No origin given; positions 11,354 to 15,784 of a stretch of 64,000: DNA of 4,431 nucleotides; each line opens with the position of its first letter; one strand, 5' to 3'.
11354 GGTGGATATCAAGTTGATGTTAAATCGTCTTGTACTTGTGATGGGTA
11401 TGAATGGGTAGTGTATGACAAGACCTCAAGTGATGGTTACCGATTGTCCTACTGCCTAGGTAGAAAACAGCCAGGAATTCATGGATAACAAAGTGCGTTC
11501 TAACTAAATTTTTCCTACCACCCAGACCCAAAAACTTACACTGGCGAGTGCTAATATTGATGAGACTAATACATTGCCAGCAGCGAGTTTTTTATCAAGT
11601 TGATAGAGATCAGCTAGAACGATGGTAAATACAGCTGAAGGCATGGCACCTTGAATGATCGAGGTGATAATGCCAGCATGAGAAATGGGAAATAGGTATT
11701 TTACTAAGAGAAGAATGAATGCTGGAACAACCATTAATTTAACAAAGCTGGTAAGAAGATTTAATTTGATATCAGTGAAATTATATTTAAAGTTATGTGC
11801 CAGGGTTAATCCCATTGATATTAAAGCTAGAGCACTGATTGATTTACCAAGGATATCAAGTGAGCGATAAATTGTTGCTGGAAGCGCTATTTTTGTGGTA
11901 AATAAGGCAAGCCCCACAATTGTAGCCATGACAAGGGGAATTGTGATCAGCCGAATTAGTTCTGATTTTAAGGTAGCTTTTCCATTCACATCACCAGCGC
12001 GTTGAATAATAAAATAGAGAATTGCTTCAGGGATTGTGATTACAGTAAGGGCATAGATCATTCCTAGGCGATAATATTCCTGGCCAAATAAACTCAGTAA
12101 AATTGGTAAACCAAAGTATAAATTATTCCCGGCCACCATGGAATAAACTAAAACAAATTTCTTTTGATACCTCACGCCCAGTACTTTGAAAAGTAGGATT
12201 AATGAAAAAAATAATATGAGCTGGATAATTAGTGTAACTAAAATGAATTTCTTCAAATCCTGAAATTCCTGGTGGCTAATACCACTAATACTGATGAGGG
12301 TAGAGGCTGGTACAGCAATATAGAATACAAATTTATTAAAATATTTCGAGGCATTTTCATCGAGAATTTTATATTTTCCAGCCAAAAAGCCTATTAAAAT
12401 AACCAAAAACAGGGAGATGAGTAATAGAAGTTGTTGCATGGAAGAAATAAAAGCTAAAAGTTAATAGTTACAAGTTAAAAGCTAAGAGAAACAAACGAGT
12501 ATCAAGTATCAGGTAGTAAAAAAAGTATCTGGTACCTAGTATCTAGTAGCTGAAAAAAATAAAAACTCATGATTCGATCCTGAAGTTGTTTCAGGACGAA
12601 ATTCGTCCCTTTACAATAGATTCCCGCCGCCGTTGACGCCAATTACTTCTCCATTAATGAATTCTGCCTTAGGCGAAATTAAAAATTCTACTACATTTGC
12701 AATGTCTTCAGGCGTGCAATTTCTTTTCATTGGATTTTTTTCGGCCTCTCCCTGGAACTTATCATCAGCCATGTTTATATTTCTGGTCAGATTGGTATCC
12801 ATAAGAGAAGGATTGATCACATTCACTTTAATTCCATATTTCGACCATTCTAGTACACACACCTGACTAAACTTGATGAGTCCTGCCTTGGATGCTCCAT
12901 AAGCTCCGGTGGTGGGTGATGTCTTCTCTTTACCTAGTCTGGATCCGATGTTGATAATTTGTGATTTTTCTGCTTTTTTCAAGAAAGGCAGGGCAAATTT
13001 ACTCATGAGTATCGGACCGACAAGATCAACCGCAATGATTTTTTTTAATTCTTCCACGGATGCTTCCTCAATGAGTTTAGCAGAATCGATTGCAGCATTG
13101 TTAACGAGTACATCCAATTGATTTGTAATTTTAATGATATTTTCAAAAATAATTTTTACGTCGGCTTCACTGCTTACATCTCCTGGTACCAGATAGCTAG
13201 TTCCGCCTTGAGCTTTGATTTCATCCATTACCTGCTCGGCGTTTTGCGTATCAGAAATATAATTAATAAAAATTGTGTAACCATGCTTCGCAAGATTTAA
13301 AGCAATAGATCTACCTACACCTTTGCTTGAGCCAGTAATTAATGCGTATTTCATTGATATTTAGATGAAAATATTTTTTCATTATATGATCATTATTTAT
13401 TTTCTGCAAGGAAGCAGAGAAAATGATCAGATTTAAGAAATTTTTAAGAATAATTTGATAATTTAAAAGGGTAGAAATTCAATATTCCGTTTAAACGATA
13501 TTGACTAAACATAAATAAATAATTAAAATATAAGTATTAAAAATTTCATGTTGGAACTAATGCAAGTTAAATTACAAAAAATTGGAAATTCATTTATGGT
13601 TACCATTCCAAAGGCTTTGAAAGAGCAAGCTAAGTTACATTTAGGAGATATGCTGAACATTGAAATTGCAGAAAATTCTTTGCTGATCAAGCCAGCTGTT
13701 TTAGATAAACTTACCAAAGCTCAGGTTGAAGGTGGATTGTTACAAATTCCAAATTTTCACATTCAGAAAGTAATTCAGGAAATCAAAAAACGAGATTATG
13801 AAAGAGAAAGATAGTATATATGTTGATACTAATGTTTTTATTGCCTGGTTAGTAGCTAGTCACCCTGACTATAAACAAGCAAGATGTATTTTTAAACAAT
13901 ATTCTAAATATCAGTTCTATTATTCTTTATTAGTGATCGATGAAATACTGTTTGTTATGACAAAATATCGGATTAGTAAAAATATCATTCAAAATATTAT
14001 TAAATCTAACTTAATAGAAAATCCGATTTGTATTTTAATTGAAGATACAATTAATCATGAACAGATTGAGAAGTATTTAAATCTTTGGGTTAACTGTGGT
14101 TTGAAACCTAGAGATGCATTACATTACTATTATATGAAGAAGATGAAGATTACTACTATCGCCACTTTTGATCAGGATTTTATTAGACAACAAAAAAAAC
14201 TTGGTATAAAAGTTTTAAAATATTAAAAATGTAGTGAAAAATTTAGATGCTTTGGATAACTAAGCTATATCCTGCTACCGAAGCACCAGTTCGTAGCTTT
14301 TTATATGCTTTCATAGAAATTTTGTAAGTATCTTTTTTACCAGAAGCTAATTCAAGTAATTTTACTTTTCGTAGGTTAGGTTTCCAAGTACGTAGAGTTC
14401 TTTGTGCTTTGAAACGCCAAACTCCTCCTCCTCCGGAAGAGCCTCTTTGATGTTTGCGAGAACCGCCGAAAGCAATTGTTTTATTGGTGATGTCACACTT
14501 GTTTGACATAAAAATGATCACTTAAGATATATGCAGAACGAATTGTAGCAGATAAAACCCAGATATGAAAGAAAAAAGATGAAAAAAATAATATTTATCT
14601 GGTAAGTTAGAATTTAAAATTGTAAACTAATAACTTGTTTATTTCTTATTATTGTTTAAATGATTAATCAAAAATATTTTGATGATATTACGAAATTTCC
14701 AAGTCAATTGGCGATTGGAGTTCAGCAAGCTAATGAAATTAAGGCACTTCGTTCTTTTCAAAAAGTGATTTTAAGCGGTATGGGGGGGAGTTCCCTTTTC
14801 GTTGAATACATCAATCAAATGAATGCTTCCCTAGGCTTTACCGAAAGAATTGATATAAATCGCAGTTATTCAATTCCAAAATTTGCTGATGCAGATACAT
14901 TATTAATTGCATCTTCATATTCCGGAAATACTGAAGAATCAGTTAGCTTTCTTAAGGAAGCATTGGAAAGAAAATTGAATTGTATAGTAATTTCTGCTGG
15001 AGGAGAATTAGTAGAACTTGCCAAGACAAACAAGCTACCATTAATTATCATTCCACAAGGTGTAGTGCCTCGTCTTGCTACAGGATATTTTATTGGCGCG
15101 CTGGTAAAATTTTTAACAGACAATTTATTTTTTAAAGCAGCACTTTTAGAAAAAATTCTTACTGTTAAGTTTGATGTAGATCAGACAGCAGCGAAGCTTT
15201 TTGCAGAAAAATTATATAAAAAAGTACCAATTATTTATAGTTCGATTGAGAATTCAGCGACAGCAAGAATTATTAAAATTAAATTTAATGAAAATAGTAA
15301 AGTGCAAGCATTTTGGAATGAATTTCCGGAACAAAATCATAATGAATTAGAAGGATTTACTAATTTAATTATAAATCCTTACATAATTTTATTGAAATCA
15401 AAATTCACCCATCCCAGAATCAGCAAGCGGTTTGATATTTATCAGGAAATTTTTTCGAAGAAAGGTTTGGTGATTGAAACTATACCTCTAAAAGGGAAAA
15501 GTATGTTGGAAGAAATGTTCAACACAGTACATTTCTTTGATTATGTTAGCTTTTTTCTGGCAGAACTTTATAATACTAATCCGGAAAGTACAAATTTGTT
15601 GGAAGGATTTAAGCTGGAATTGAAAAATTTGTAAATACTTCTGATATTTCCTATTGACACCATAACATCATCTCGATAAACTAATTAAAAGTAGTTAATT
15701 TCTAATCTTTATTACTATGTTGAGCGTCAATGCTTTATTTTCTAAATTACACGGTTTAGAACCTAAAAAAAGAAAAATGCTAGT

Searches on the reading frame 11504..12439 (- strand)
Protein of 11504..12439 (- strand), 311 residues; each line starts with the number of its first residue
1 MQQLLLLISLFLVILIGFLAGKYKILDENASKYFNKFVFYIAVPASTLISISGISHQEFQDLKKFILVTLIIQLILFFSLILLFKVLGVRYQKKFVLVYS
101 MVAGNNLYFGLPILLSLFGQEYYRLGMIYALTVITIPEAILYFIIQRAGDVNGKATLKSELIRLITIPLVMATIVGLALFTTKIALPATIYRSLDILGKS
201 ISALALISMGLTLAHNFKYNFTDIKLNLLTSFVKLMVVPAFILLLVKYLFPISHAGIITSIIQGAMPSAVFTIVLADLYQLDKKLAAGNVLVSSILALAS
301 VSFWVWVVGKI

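Call 73: search_protein_families(library=pfam, proteins=[window:11504-12439:-], max_evalue=0.00001)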
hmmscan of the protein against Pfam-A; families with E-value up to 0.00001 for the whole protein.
window:11504-12439:- (311 aa): 2 families
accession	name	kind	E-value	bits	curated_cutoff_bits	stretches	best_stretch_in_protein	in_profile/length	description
PF03547.23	Mem_trans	-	3e-34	118.6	25.7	1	7-305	6-343/343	Membrane transport protein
PF01758.21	SBF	-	1.1e-06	28.9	24.3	1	204-308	6-114/191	Sodium Bile acid symporter family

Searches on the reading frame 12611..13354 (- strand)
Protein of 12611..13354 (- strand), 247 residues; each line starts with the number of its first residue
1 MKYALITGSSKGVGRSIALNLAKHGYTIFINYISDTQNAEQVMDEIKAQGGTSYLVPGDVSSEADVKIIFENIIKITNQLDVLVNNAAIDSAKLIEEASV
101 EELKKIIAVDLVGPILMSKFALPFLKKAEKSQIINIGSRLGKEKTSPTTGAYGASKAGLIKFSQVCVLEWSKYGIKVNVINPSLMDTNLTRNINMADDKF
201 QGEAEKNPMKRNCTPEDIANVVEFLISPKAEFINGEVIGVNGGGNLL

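Call 73: search_protein_families(library=pfam, proteins=[window:12611-13354:-], max_evalue=0.00001)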
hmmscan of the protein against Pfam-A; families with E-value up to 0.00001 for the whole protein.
window:12611-13354:- (247 aa): 4 families
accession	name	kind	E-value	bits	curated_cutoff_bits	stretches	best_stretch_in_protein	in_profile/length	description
PF13561.12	adh_short_C2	-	1.2e-54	185.9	27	1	10-243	5-234/236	Enoyl-(Acyl carrier protein) reductase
PF00106.31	adh_short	-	4.1e-47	160.6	26.6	1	2-195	1-192/195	short chain dehydrogenase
PF08659.16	KR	-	4.2e-08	33.8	22.6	1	5-113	4-115/180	KR domain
PF23441.1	SDR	-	2.8e-07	30.6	27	1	58-245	71-256/258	SDR-like rossmann domain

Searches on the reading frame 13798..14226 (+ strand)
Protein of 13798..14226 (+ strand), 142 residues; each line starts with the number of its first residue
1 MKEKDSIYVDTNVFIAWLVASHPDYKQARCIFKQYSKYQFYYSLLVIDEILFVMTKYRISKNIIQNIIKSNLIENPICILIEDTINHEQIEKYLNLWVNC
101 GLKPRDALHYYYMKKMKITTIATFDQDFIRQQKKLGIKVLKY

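Call 73: search_protein_families(library=pfam, proteins=[window:13798-14226:+], max_evalue=0.00001)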
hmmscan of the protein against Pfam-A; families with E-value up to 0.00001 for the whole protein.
window:13798-14226:+ (142 aa): 1 family
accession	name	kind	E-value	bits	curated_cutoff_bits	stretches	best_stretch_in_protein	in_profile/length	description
PF01850.27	PIN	-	1.3e-15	58.5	23.6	1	7-131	1-117/120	PIN domain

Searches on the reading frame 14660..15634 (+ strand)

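Call 74: search_protein_families(library=pfam, proteins=[window:14660-15634:+], max_evalue=0.00001)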
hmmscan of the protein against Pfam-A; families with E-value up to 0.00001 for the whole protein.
window:14660-15634:+ (324 aa): 1 family
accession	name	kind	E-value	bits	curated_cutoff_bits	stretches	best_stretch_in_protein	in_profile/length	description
PF10432.14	bact-PGI_C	-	2.1e-37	128.8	24.5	1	175-320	2-150/151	Bacterial phospho-glucose isomerase C-terminal SIS domain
